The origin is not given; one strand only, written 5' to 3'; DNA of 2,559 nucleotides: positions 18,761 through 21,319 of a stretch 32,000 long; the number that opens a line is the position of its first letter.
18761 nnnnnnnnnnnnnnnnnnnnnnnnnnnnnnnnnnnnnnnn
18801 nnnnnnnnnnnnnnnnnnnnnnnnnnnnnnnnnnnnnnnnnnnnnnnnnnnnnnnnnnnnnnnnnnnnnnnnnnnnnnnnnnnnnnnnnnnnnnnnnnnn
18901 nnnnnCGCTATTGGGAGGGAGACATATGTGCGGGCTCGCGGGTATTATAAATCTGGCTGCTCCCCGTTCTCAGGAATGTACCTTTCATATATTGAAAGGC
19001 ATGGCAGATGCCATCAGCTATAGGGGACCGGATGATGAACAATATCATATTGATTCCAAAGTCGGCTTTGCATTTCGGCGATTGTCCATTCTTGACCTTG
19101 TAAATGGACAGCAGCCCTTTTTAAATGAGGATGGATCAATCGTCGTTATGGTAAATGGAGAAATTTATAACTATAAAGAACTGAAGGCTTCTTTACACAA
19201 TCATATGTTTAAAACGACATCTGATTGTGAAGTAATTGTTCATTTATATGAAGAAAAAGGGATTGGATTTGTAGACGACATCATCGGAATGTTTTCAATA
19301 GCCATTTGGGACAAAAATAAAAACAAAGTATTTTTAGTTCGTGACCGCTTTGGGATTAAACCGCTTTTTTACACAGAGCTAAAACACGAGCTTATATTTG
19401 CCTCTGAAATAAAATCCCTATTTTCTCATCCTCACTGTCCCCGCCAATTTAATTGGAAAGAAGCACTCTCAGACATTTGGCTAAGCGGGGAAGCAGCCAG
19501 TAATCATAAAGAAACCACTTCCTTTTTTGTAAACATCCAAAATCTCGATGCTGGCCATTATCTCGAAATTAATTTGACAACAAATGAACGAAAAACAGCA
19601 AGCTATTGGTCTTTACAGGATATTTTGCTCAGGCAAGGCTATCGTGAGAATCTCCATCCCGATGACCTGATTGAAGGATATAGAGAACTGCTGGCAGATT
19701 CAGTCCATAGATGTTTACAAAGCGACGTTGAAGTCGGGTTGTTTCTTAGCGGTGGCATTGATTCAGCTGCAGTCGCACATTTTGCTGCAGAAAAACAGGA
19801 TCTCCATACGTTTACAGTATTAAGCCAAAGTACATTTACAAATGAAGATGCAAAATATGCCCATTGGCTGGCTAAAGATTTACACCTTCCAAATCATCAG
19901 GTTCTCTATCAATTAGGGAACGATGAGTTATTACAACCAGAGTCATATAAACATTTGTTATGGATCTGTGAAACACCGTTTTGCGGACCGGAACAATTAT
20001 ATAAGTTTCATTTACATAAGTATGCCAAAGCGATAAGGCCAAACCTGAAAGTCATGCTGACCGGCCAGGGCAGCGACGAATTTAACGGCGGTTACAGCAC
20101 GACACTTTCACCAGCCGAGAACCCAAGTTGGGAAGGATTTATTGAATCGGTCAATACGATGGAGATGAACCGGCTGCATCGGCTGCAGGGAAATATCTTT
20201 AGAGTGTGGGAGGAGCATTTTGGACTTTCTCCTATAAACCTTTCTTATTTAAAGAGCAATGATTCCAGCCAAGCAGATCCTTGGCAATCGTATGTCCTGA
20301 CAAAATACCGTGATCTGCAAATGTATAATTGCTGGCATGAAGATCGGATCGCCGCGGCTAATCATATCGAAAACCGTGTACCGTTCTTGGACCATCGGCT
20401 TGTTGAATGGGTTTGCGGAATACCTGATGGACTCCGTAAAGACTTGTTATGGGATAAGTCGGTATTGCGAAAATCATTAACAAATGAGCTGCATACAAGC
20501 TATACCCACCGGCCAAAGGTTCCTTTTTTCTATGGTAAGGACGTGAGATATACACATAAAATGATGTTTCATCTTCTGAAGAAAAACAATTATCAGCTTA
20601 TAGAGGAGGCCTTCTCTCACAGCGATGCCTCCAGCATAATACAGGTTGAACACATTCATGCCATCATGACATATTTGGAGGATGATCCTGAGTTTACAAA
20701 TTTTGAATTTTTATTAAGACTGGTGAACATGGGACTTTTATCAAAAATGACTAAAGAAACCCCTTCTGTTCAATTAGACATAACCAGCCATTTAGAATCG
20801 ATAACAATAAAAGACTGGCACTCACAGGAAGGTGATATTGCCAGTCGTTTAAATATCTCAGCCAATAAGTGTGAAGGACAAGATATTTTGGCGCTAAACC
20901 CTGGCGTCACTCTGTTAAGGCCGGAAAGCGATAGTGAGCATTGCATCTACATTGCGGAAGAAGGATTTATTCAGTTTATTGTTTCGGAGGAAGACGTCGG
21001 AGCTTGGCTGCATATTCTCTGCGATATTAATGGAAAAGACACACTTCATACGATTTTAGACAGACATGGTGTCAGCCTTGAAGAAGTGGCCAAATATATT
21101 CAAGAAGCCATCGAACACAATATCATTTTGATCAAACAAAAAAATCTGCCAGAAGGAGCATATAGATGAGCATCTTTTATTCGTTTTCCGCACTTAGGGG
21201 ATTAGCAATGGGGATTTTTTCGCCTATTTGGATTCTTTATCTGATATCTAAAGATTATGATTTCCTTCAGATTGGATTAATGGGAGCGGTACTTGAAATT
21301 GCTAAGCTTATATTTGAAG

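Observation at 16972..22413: Operon with the layout of a RiPP/peptide-scaffold pathway: 3 precursors, methyltransferase, PqqD-like RRE, orphan protein, AsnB-type amidotransferase, MFS exporter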

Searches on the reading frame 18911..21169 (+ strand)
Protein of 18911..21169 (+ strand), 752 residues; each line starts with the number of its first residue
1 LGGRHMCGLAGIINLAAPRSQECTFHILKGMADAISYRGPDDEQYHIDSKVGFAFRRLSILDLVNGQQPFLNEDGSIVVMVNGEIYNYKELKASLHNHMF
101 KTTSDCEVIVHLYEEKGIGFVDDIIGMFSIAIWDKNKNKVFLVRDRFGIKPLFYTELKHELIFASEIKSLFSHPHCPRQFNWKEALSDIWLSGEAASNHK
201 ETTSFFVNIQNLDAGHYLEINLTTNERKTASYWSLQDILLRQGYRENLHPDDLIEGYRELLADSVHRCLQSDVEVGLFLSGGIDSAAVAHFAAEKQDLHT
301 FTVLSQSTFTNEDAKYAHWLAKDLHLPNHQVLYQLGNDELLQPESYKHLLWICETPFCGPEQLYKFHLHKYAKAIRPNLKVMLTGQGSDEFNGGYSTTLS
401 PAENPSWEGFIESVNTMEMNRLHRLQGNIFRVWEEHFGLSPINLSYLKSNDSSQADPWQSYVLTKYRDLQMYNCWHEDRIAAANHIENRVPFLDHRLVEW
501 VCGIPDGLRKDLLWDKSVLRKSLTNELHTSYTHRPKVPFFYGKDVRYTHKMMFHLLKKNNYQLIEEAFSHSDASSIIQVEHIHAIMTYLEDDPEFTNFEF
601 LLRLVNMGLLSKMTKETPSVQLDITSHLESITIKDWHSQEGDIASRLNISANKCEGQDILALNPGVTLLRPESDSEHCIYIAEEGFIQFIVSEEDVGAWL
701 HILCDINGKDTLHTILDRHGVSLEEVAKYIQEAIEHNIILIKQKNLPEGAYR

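Call 7: search_protein_families(library=pfam, proteins=[window:18911-21169:+], max_evalue=0.1)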
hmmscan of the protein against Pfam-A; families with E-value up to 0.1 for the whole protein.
window:18911-21169:+ (752 aa): 4 families
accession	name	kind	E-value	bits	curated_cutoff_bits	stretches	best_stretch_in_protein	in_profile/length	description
PF00733.27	Asn_synthase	-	8.3e-69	233.3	21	1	257-591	2-333/354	Asparagine synthase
PF13537.11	GATase_7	-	2.2e-43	147.6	25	1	56-171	2-122/123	Glutamine amidotransferase domain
PF13522.11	GATase_6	-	5.8e-37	127.1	27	1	40-166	1-130/130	Glutamine amidotransferase domain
PF02540.23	NAD_synthase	-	0.00049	19.7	21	1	258-331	6-79/242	NAD synthase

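Call 9: search_protein_families(library=ncbifam, proteins=[window:18926-21169:+], max_evalue=0.1)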
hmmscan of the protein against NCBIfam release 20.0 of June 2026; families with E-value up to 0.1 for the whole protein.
window:18926-21169:+ (747 aa): 12 families
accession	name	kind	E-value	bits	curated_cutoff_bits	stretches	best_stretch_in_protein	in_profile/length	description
TIGR01536.1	asn_synth_AEB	equivalog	1.2e-107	361.1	267.1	1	2-534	1-517/517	asparagine synthase (glutamine-hydrolyzing)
TIGR03108.1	eps_aminotran_1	hypoth_equivalog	6.4e-93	312.5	816.9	2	1-391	1-375/628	XrtA/PEP-CTERM system amidotransferase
NF006949.0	PRK09431.1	equivalog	3.6e-79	266.7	499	3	1-169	1-169/554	asparagine synthase B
TIGR03104.1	trio_amidotrans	equivalog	8.7e-66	222.4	570.1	1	1-531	1-518/589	N-acetylglutaminylglutamine amidotransferase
NF033535.1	lass_lactam_cya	exception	6e-56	190.3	525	2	1-415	1-405/668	lasso peptide isopeptide bond-forming cyclase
NF033561.1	macrolact_Ik_Al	subfamily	1.7e-12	46.7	300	1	130-326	88-273/561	albusnodin/ikarugamycin family macrolactam cyclase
TIGR01134.1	purF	equivalog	5.9e-09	35.8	350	1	61-163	83-197/432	amidophosphoribosyltransferase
NF001484.0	PRK00331.1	subfamily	4.1e-08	32.1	381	1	64-168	87-201/601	isomerizing glutamine--fructose-6-phosphate transaminase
TIGR01135.1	glmS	equivalog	1.6e-07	30.2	418.05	1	64-168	86-200/607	glutamine--fructose-6-phosphate transaminase (isomerizing)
TIGR00552.1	nadE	equivalog_domain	0.00026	20.3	63.65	1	255-326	12-84/251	NAD(+) synthase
NF010587.0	PRK13980.1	equivalog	0.001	18.4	255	1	256-322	22-88/267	NAD+ synthase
TIGR00268.2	TIGR00268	equivalog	0.003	16.9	150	1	262-325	8-73/259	ATP-dependent sacrificial sulfur transferase LarE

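Call 41: search_solved_structures(query=window:18926-21166:+, max_evalue=0.001, show_alignments=2)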
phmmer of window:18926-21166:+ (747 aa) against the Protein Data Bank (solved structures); distinct sequences matched with E-value up to 0.001: 7.
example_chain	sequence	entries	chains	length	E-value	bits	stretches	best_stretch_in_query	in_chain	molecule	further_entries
7ylz_A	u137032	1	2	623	1.1e-47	165.9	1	1-547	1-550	hydroxyamidotransferase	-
1ct9_A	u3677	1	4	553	1.3e-36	129.3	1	29-171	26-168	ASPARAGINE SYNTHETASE B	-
6gq3_A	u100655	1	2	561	3.5e-27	98.1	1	27-174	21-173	Asparagine synthetase [glutamine-hydrolyzing]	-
8sue_A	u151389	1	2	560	4.1e-27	97.8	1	27-391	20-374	Asparagine synthetase [glutamine-hydrolyzing]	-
9b6c_A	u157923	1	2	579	2.8e-26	95.1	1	27-391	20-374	Asparagine synthetase [glutamine-hydrolyzing]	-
6lbp_A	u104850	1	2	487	0.00011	23.7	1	58-163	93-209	Amidophosphoribosyltransferase 2, chloroplastic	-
1jgt_A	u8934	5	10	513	0.00025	22.5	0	74-388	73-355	BETA-LACTAM SYNTHETASE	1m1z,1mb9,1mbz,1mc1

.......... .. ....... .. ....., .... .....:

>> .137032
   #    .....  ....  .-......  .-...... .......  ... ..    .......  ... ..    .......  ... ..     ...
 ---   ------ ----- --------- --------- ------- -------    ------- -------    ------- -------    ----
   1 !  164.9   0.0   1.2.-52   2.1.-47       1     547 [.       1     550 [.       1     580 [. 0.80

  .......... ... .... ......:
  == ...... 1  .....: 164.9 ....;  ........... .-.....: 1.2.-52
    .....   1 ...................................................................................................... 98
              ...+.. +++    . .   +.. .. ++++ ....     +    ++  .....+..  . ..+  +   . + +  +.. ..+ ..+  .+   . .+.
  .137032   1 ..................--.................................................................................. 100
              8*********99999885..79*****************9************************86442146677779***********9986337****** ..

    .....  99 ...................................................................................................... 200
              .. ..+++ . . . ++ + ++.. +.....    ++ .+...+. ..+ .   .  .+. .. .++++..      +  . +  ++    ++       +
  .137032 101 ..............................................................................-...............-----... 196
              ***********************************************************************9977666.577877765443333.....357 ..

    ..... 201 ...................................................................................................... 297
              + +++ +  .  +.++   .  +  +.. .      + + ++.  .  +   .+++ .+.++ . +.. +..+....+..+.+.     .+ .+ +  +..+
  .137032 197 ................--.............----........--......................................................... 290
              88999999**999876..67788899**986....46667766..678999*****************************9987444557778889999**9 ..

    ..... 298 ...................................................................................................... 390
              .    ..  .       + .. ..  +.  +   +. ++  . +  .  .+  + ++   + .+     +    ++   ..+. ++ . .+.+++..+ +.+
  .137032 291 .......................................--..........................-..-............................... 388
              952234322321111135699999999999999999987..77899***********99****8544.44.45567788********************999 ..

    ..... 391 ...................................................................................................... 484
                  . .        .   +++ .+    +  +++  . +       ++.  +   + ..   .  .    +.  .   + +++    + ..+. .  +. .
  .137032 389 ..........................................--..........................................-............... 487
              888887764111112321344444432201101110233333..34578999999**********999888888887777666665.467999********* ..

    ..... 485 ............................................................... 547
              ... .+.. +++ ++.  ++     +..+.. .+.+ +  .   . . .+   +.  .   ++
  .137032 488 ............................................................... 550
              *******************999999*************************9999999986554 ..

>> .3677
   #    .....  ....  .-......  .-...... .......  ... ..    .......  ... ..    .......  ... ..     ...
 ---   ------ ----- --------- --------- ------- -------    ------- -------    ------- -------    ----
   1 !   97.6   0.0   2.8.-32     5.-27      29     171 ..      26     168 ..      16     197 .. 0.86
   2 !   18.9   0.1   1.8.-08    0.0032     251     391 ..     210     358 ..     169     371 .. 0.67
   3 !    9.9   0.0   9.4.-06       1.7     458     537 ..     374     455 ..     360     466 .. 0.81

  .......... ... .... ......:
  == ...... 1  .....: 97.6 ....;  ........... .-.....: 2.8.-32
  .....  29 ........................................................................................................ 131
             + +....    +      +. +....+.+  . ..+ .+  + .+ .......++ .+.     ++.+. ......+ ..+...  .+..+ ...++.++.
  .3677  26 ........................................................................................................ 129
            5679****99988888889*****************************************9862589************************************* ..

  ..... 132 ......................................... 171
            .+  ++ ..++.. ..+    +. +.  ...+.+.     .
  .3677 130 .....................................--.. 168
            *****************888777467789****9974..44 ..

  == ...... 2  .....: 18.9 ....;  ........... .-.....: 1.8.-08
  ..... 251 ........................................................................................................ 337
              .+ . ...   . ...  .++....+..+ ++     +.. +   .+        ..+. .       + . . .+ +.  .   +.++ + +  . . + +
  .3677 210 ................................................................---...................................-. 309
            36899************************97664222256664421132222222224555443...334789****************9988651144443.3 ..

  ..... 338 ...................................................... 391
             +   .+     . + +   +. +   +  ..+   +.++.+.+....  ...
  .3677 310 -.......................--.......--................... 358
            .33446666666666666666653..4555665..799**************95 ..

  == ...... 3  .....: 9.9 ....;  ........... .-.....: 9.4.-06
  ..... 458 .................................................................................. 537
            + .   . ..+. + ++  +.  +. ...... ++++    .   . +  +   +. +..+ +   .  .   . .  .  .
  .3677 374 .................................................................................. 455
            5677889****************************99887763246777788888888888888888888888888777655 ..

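Call 57: find_homologous_proteins(query=window:18926-21166:+, max_evalue=1e-30)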
Query window:18926-21166:+ (747 aa): 7930 proteins with E <= 1e-30 among 8000 candidates; the best 120 are listed.
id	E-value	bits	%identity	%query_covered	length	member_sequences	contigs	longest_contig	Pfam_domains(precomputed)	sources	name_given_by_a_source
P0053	0.0e+0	1745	100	100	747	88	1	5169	PF00733.28,PF13522.12,PF13537.12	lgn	-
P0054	2.5e-296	1003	59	99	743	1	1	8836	PF00733.28,PF13522.12,PF13537.12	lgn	-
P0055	1.6e-262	891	53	99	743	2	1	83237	PF00733.28,PF13522.12,PF13537.12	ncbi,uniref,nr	ncbi:asparagine synthase (glutamine-hydrolyzing) [Halobacillus trueperi]|uniref:asparagine synthase 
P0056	1.4e-256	872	53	99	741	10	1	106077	PF00733.28,PF13522.12,PF13537.12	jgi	jgi:asparagine synthase (glutamine-hydrolysing)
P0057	1.1e-243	829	51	99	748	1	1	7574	PF00733.28,PF13522.12,PF02540.24,PF13537.12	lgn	-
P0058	3.1e-243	827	51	99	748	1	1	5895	PF00733.28,PF13522.12,PF02540.24,PF13537.12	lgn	-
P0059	1.7e-241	822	51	99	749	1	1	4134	PF00733.28,PF13522.12,PF02540.24,PF13537.12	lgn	-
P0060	7.8e-239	813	51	99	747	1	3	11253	PF00733.28,PF13522.12,PF02540.24,PF13537.12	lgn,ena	-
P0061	6.3e-237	807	51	98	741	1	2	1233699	PF00733.28,PF13522.12,PF13537.12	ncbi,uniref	ncbi:asparagine synthase (glutamine-hydrolyzing) [Paenibacillus wenxiniae]|uniref:asparagine synthas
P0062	8.1e-235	800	51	98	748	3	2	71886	PF00733.28,PF13522.12,PF02540.24,PF13537.12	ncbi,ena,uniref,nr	ncbi:asparagine synthase (glutamine-hydrolyzing) [Bacillus thuringiensis]|uniref:asparagine synthase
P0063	1.6e-234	799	50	98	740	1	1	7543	PF00733.28,PF13522.12,PF13537.12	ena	-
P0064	1.9e-234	798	49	99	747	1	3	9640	PF00733.28,PF13522.12,PF13537.12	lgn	-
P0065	2.3e-231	788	48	99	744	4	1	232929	PF00733.28,PF13522.12,PF13537.12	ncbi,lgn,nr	ncbi:asparagine synthase (glutamine-hydrolyzing) [Paenibacillus sp. EKM208P]|nr:asparagine synthase 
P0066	4.6e-224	764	52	85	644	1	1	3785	PF00733.28,PF13522.12,PF13537.12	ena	-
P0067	4.7e-220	751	49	98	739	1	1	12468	PF00733.28,PF13522.12,PF02540.24,PF13537.12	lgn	-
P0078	2.4e-197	676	45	99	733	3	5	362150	PF00733.28,PF13522.12,PF13537.12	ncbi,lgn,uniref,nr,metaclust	ncbi:asparagine synthase (glutamine-hydrolyzing) [Brevibacillus sp. Leaf182]|uniref:asparagine synth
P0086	9.8e-191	654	44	99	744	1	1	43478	PF00733.28,PF13522.12,PF13537.12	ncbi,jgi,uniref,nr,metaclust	ncbi:hypothetical protein PN36_13250 [Candidatus Thiomargarita nelsonii]|uniref:asparagine synthase 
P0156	2.1e-168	580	41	100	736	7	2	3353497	PF00733.28,PF13522.12,PF13537.12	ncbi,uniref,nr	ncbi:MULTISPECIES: asparagine synthase (glutamine-hydrolyzing) [unclassified Streptomyces]|uniref:as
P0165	2.6e-167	576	39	98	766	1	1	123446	PF00733.28,PF13522.12,PF13537.12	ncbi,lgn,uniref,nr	ncbi:asparagine synthase (glutamine-hydrolyzing) [Bradyrhizobium brasilense]|uniref:asparagine synth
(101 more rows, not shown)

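Call 58: find_encoding_contigs(protein=P0055, flank=8000, max_places=1)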
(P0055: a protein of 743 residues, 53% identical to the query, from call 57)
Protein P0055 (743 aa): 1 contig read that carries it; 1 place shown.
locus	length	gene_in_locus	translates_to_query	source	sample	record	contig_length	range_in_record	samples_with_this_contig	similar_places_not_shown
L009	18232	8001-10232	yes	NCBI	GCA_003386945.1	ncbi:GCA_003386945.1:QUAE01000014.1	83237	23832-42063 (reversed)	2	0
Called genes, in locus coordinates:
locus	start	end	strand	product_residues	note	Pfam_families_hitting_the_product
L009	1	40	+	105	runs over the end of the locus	PF12840:HTH_20 (weak), PF01022:HTH_5, PF13412:HTH_24 (weak)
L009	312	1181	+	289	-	PF03773:ArsP_1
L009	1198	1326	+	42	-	-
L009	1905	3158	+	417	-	PF02073:Peptidase_M29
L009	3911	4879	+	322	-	PF01381:HTH_3, PF12844:HTH_19, PF18768:RNPP_C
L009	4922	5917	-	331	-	PF08007:JmjC_2, PF13621:Cupin_8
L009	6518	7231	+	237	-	PF00891:Methyltransf_2 (weak), PF01209:Ubie_methyltran, PF05175:MTS (weak), PF13489:Methyltransf_23, PF13847:Methyltransf_31, PF08241:Methyltransf_11, PF08242:Methyltransf_12, PF13649:Methyltransf_25, +4 more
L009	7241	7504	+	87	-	PF05402:PqqD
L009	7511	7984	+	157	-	-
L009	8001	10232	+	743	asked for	PF13522:GATase_6, PF13537:GATase_7, PF00733:Asn_synthase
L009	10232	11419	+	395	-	PF07690:MFS_1, PF12832:MFS_1_like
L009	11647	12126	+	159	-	PF00583:Acetyltransf_1, PF13673:Acetyltransf_10, PF13508:Acetyltransf_7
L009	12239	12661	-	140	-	PF13560:HTH_31, PF12844:HTH_19, PF01381:HTH_3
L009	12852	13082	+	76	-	PF13560:HTH_31 (weak), PF01381:HTH_3, PF12844:HTH_19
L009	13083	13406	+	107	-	-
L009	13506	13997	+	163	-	-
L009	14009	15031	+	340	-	PF07261:DnaB_2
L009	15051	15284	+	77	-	-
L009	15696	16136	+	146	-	-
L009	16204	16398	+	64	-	-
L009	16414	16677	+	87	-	-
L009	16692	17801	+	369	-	-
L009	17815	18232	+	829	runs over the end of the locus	PF02534:T4SS-DNA_transf, PF10412:TrwB_AAD_bind, PF12696:TraG-D_C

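Call 59: find_encoding_contigs(protein=P0062, flank=8000, max_places=1)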
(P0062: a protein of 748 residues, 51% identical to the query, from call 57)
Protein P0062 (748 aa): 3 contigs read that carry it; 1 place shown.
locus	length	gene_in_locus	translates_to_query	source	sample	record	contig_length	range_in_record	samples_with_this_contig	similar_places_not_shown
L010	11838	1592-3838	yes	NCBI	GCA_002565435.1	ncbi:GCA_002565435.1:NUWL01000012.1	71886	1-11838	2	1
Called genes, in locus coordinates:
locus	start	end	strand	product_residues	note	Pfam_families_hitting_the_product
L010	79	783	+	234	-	PF01209:Ubie_methyltran, PF13489:Methyltransf_23, PF02475:TRM5-TYW2_MTfase (weak), PF05175:MTS (weak), PF13847:Methyltransf_31, PF08241:Methyltransf_11, PF08242:Methyltransf_12, PF13649:Methyltransf_25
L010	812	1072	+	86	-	PF05402:PqqD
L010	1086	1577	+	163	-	-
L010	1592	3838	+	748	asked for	PF13522:GATase_6, PF13537:GATase_7, PF00733:Asn_synthase, PF02540:NAD_synthase (weak)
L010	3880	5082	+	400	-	PF07690:MFS_1, PF12832:MFS_1_like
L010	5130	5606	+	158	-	PF00583:Acetyltransf_1, PF13508:Acetyltransf_7 (weak), PF13673:Acetyltransf_10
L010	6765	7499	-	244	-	-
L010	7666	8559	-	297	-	PF01381:HTH_3, PF12844:HTH_19, PF18768:RNPP_C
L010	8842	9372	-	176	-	PF14020:DUF4236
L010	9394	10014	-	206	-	PF04203:Sortase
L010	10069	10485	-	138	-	PF05901:Excalibur, PF00746:Gram_pos_anchor (faint)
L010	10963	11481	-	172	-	PF11611:DUF4352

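Call 60: find_encoding_contigs(protein=P0078, flank=8000, max_places=1)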
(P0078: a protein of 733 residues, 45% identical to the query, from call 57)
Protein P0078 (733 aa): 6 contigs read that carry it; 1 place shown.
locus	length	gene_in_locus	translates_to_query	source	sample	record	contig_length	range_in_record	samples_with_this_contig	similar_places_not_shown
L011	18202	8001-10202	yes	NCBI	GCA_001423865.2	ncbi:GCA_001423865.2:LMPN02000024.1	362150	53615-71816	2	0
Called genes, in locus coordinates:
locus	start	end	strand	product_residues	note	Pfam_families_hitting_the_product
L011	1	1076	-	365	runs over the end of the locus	PF01817:CM_2, PF00793:DAHP_synth_1, PF03102:NeuB (weak)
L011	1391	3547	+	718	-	PF11104:PilM_2 (faint), PF06723:MreB_Mbl (faint), PF02597:ThiS (faint), PF14450:FtsA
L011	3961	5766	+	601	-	PF13374:TPR_10 (faint), PF13424:TPR_12 (faint), PF21033:RMD1-3 (faint), PF13174:TPR_6 (faint), PF00515:TPR_1 (weak), PF07719:TPR_2 (weak), PF13414:TPR_11 (weak), PF00515:TPR_1 (weak), +9 more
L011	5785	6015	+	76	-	-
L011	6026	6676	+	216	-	PF01135:PCMT (faint), PF01209:Ubie_methyltran (weak), PF01596:Methyltransf_3, PF13847:Methyltransf_31 (weak), PF13578:Methyltransf_24, PF13649:Methyltransf_25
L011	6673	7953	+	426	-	PF13347:MFS_2 (faint), PF05977:MFS_3, PF07690:MFS_1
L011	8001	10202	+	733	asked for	PF13522:GATase_6, PF13537:GATase_7, PF00733:Asn_synthase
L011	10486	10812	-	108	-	PF11009:BrxC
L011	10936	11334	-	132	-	-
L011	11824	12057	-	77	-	-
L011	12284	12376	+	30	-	PF09680:YjcZ_2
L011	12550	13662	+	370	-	PF02073:Peptidase_M29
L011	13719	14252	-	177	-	PF03551:PadR, PF13601:HTH_34 (weak)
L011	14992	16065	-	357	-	PF14398:ATPgrasp_YheCD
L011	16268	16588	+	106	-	PF01638:HxlR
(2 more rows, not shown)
